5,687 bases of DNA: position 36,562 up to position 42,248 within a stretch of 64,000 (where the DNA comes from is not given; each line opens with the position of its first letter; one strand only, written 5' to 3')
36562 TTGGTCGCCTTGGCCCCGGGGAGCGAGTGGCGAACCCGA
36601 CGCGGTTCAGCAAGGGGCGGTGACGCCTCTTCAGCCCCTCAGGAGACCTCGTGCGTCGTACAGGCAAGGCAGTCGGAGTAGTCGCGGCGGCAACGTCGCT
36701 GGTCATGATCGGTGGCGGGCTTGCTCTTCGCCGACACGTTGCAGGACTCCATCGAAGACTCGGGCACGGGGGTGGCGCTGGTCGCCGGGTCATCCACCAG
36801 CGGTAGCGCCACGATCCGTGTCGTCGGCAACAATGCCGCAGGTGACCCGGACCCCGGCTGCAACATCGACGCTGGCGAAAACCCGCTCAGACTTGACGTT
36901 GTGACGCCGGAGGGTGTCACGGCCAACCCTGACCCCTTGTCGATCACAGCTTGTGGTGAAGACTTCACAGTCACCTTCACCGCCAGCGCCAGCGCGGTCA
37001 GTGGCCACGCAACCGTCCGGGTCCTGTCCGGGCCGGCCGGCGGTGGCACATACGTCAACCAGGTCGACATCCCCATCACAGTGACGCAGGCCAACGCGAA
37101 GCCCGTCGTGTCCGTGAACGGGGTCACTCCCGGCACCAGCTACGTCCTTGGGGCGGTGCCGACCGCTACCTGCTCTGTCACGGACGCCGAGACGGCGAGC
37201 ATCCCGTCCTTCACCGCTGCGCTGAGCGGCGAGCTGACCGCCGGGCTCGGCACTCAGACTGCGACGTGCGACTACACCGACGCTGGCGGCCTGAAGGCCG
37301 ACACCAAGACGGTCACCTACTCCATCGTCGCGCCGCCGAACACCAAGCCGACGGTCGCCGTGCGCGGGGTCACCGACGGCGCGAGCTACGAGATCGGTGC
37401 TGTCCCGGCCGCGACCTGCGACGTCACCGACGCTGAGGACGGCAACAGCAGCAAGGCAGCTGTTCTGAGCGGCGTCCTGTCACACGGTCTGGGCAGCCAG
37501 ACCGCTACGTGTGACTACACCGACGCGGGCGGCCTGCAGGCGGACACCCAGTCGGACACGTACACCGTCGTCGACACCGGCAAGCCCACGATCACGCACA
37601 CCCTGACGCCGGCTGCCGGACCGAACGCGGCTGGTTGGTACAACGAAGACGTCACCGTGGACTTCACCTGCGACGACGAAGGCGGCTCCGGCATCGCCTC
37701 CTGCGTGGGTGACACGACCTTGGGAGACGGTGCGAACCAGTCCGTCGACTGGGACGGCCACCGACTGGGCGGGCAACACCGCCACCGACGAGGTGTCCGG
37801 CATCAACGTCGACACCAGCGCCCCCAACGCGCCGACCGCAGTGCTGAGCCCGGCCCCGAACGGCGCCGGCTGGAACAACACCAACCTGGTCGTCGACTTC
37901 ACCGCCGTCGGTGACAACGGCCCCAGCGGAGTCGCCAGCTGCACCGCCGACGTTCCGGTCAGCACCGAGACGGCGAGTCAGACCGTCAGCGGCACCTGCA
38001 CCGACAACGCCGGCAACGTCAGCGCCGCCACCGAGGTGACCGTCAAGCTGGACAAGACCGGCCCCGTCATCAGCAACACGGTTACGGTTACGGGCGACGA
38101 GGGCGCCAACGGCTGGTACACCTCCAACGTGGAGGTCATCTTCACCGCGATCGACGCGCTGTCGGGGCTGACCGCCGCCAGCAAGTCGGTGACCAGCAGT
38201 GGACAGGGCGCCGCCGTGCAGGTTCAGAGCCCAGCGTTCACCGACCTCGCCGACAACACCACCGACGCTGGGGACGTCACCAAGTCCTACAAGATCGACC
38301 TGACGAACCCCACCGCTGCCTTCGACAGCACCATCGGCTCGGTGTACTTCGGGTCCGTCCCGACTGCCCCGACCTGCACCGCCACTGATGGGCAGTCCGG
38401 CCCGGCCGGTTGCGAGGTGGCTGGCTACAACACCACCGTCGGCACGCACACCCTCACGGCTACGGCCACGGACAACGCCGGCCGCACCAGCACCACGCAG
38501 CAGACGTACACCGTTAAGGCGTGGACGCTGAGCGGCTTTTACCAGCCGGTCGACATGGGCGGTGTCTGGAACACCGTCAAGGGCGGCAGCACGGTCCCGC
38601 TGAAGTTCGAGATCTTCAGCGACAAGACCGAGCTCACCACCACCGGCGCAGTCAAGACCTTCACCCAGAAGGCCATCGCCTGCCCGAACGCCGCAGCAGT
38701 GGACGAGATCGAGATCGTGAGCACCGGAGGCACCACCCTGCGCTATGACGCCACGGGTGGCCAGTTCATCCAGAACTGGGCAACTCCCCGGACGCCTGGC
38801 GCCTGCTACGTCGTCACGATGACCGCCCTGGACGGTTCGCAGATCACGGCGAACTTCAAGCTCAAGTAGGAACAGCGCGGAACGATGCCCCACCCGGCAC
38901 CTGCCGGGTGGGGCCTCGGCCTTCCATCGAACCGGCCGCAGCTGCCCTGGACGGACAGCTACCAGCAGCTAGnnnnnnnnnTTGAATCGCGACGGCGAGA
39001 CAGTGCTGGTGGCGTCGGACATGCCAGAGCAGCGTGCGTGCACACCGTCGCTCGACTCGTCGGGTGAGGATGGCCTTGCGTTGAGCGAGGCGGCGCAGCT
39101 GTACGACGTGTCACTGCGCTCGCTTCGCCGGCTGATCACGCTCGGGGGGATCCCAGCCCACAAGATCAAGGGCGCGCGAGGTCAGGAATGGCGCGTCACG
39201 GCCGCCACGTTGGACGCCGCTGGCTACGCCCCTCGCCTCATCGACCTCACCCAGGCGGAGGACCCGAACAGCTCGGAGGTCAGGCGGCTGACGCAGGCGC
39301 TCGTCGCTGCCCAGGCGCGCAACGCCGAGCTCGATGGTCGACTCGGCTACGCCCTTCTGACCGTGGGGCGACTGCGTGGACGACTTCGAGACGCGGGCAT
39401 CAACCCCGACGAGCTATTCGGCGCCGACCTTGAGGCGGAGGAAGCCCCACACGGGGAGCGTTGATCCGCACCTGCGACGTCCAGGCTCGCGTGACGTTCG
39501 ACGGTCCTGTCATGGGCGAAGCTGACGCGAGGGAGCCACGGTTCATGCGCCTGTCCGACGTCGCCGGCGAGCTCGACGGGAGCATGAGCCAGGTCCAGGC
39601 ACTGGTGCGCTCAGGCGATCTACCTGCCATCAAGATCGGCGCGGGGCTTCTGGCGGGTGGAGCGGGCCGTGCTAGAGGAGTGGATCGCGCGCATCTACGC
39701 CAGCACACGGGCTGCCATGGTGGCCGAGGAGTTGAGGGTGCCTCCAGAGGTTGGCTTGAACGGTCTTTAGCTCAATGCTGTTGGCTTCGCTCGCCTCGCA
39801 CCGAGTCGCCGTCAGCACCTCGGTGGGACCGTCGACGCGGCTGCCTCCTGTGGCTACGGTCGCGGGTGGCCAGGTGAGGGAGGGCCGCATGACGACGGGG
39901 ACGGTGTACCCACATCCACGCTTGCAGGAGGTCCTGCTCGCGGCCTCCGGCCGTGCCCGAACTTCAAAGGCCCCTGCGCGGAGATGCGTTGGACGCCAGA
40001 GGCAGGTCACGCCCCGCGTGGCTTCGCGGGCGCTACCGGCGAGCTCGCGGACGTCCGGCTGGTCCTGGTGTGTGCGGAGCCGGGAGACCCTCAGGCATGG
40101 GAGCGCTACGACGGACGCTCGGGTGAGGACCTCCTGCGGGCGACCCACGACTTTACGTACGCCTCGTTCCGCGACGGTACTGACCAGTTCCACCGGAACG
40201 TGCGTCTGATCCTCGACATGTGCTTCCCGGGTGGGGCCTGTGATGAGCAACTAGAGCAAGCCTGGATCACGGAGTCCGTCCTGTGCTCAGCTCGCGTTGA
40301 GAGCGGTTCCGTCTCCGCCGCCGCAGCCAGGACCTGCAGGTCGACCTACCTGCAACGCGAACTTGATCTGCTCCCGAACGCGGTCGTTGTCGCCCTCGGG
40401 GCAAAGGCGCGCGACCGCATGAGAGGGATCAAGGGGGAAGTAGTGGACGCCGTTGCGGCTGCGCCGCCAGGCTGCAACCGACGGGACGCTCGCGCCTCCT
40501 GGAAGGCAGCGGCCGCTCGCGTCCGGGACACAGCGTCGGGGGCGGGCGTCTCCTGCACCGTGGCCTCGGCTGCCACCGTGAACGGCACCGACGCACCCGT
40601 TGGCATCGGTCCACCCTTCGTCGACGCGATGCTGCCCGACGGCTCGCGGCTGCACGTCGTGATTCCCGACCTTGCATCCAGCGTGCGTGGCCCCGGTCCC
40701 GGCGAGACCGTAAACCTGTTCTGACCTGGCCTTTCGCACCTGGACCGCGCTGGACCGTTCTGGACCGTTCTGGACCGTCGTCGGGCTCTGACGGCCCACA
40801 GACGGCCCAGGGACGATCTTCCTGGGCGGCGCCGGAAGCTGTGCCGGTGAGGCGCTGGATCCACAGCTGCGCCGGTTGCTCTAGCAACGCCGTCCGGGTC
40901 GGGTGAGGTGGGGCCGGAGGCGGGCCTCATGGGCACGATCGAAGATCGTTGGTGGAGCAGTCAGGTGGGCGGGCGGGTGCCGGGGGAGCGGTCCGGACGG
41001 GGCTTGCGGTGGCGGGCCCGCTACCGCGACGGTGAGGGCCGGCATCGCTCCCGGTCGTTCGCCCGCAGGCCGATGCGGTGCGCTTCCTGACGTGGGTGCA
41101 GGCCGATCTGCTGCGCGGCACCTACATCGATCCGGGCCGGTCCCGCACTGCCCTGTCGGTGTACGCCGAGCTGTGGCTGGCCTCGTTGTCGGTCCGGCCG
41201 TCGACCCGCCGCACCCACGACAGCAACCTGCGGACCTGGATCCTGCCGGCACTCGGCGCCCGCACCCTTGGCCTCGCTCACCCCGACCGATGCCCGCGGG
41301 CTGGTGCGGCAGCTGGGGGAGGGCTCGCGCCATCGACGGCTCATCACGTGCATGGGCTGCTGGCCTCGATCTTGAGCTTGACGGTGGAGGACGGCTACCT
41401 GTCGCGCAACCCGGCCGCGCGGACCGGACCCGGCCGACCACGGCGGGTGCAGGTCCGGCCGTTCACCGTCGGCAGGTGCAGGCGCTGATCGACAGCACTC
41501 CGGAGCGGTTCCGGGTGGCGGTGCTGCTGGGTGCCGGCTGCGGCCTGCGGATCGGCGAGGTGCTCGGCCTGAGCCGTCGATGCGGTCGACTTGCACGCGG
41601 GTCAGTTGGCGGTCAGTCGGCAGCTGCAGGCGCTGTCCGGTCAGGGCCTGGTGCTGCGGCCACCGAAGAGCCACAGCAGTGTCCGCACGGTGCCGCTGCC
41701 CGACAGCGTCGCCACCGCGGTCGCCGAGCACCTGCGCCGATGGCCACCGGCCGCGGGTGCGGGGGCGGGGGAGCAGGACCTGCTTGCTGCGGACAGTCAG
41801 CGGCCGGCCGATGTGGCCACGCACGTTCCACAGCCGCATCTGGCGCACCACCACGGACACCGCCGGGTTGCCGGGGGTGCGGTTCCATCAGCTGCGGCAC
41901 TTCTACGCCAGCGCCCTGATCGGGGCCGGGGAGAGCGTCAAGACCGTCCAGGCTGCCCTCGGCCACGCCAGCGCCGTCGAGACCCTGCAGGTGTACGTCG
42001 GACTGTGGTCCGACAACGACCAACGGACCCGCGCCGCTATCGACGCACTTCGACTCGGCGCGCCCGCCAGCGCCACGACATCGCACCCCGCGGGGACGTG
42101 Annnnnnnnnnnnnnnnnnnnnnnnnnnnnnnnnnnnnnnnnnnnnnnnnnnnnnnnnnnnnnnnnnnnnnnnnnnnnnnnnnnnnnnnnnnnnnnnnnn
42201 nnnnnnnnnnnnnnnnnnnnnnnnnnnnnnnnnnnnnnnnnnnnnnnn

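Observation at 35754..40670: A cpaF/tadA pilus-ATPase gene cut twice within 57 nt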

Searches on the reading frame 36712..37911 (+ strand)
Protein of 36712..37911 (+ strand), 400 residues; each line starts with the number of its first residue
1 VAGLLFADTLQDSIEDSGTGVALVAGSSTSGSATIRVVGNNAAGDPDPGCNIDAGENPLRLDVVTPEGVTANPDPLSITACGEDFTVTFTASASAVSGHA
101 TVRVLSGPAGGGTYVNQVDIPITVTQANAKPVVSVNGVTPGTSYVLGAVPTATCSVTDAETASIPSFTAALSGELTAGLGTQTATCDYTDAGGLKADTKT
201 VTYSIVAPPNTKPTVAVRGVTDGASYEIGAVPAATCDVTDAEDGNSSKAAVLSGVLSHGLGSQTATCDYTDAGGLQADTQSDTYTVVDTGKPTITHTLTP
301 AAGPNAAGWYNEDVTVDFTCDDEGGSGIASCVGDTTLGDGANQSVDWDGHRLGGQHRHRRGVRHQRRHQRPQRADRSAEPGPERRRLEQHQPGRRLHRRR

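Call 19: search_protein_families(library=pfam, max_evalue=0.01, proteins=[window:36712-37911:+])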
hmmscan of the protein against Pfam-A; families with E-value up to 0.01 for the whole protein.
window:36712-37911:+ (400 aa): 0 families

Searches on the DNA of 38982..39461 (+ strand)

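Call 68: search_rna_families(sources=[L128, L130, L131, L083, L125], threshold=gathering)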
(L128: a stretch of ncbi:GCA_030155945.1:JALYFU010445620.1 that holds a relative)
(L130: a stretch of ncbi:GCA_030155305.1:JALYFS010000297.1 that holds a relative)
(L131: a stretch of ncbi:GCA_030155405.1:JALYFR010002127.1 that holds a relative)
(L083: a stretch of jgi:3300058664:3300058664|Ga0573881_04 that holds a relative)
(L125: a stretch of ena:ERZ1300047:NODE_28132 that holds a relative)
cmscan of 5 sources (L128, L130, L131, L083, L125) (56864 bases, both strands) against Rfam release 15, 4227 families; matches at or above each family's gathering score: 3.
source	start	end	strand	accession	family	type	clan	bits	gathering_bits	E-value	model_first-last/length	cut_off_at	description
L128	10568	10696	+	RF01497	ALIL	Cis-reg;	-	61.5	50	2.6e-13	1-117/117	no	ALIL pseudoknot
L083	5815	5898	+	RF01786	c-di-GMP-II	Cis-reg; riboswitch;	CL00127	58.4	53.5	1.9e-10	1-84/84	no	Cyclic di-GMP-II riboswitch aptamer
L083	912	995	+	RF03169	c-di-GMP-II-GAG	Cis-reg; riboswitch;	CL00127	55.1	40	3.3e-08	1-86/86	no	c-di-GMP-II-GAG riboswitch aptamer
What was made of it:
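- On c-di-GMP-II riboswitch (RF01786): The orthologous position in L083 scores 58.4 bits (call 68).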

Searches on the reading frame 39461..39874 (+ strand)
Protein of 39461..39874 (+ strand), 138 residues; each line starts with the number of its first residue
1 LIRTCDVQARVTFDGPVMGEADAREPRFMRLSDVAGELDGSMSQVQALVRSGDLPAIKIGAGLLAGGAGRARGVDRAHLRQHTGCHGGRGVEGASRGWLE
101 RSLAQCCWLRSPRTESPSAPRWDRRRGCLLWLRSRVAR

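Call 19: search_protein_families(library=pfam, max_evalue=0.01, proteins=[window:39461-39874:+])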
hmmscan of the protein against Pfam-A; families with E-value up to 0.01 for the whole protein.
window:39461-39874:+ (138 aa): 1 family
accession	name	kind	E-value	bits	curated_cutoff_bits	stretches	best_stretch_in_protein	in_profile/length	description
PF12728.13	HTH_17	-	0.0071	17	27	0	29-60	2-33/51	Helix-turn-helix domain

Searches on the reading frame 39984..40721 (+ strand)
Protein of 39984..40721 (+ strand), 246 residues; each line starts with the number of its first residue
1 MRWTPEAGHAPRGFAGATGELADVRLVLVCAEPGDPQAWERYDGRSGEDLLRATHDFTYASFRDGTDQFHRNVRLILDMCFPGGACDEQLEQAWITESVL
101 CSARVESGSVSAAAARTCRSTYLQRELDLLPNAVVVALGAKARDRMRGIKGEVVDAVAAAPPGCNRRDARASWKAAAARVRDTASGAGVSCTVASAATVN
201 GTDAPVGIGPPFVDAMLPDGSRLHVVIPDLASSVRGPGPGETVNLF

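Call 19: search_protein_families(library=pfam, max_evalue=0.01, proteins=[window:39984-40721:+])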
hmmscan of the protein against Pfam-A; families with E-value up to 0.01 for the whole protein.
window:39984-40721:+ (246 aa): 1 family
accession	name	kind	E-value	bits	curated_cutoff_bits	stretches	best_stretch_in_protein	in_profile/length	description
PF03167.25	UDG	-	0.0011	19.5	24.3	1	24-149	8-101/141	Uracil DNA glycosylase superfamily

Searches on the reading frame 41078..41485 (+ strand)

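Call 19: search_protein_families(library=pfam, max_evalue=0.01, proteins=[window:41078-41485:+])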
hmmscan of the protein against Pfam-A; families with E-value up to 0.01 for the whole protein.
window:41078-41485:+ (136 aa): 2 families
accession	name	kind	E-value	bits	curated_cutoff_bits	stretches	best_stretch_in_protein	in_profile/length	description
PF14659.12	Phage_int_SAM_3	-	0.00035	21.2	22.6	1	27-62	3-40/58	Phage integrase, N-terminal SAM-like domain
PF22022.2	Phage_int_M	-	0.0027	18.3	27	1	30-116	5-93/96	Phage integrase central domain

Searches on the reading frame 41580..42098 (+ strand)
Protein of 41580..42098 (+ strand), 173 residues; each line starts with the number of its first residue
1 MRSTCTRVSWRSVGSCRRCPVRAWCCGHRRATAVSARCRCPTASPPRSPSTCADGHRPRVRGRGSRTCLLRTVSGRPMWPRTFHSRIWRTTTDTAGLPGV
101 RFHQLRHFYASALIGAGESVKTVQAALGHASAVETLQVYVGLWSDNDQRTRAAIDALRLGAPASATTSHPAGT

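Call 19: search_protein_families(library=pfam, max_evalue=0.01, proteins=[window:41580-42098:+])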
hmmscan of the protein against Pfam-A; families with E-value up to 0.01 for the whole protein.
window:41580-42098:+ (173 aa): 1 family
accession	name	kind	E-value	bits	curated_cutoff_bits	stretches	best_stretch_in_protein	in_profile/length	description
PF00589.27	Phage_integrase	-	3.8e-10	40.3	27.1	1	65-140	93-166/172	Phage integrase family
